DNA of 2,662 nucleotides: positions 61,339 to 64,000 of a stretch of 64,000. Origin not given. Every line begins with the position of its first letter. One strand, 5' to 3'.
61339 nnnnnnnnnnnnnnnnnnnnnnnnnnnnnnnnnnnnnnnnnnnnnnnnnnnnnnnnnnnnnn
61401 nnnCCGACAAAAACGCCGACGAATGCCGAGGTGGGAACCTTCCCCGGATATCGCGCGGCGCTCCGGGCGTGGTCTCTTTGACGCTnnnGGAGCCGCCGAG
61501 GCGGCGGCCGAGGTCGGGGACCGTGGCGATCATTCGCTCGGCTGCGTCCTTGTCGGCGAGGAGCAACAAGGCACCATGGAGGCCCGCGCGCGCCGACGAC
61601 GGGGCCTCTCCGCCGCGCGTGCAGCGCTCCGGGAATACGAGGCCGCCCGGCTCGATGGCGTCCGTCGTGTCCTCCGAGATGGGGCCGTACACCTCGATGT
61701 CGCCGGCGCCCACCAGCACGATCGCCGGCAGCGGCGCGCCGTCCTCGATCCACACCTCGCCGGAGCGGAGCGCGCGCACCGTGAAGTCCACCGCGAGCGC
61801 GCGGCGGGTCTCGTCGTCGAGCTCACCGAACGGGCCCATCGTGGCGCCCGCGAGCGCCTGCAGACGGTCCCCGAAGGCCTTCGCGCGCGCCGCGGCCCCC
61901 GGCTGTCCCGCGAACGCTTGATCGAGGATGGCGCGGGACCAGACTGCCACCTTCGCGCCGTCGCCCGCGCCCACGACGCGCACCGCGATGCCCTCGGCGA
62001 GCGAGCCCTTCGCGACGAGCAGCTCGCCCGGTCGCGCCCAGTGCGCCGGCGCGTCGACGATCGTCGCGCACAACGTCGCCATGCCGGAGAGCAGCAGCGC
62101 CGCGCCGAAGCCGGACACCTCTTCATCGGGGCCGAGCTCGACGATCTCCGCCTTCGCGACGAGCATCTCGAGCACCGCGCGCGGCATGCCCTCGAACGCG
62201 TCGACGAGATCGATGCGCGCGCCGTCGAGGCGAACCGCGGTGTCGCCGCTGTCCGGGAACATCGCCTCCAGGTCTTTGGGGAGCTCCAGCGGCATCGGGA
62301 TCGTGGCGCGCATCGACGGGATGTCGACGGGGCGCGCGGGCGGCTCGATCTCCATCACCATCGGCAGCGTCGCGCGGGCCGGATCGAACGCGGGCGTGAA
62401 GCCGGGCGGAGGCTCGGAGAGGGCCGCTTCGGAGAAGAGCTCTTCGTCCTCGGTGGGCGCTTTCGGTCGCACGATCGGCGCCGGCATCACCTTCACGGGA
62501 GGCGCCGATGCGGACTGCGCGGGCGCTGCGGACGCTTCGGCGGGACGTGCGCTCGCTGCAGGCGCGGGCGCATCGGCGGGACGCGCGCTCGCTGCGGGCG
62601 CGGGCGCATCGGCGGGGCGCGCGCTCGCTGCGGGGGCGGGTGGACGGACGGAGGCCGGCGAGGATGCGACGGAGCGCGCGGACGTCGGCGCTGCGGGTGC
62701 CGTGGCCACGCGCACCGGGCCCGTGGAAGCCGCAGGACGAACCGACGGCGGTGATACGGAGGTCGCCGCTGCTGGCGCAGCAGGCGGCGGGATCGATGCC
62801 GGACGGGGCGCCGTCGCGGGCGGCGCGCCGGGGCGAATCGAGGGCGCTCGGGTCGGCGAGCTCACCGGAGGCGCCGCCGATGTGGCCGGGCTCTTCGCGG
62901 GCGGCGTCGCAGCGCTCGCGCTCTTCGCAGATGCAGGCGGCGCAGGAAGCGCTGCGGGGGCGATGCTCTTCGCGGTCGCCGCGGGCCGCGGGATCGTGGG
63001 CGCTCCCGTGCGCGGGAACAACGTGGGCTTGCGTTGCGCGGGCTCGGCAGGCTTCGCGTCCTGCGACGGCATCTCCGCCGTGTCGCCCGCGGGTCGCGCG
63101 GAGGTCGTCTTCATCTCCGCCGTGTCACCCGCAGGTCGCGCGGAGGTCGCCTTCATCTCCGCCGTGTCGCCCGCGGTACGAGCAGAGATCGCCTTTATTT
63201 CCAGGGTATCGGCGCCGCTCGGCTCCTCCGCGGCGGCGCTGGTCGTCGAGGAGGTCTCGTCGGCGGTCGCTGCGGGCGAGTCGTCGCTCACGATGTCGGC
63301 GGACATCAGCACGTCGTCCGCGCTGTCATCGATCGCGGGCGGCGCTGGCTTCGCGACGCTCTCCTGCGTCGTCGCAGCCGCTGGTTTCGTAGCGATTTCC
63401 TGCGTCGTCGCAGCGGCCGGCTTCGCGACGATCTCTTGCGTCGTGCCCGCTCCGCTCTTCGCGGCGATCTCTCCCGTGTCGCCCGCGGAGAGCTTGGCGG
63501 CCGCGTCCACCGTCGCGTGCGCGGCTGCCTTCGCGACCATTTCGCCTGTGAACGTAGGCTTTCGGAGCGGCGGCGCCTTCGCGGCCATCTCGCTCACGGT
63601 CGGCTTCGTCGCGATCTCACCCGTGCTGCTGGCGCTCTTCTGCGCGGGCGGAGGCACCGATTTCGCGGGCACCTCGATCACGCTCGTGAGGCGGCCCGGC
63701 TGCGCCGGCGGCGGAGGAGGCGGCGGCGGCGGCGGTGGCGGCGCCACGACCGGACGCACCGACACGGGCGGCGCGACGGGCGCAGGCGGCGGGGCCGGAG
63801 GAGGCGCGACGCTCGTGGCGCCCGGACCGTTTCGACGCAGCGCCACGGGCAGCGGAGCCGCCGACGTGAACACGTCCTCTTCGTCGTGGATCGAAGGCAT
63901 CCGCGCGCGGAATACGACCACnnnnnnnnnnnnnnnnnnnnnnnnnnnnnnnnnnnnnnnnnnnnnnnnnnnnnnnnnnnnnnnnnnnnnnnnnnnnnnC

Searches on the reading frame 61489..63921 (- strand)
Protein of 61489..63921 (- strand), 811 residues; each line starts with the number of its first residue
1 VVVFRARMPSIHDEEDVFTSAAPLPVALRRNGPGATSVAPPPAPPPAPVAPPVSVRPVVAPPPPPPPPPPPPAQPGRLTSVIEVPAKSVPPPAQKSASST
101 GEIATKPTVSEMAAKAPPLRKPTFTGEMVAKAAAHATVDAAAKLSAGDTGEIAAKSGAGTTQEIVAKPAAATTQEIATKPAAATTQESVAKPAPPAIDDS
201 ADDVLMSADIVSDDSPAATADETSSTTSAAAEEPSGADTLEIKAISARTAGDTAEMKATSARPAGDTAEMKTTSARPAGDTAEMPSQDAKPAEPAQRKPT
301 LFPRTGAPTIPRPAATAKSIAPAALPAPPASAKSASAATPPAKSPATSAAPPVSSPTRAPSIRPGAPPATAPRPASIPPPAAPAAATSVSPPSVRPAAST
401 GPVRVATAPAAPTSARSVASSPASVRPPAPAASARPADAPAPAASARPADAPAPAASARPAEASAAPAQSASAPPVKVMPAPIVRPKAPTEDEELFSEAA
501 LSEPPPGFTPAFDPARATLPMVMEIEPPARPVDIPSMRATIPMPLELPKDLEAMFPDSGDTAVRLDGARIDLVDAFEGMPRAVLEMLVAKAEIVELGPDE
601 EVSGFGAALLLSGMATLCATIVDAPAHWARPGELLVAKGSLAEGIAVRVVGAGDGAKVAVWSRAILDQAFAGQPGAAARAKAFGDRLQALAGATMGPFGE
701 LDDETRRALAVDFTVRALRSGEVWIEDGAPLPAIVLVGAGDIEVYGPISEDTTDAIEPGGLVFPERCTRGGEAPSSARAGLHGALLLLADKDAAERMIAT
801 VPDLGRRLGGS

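Call 92: search_solved_structures(query=window:61489-63921:-, max_evalue=0.00001)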
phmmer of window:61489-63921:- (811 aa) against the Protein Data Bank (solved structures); distinct sequences matched with E-value up to 0.00001: 0.
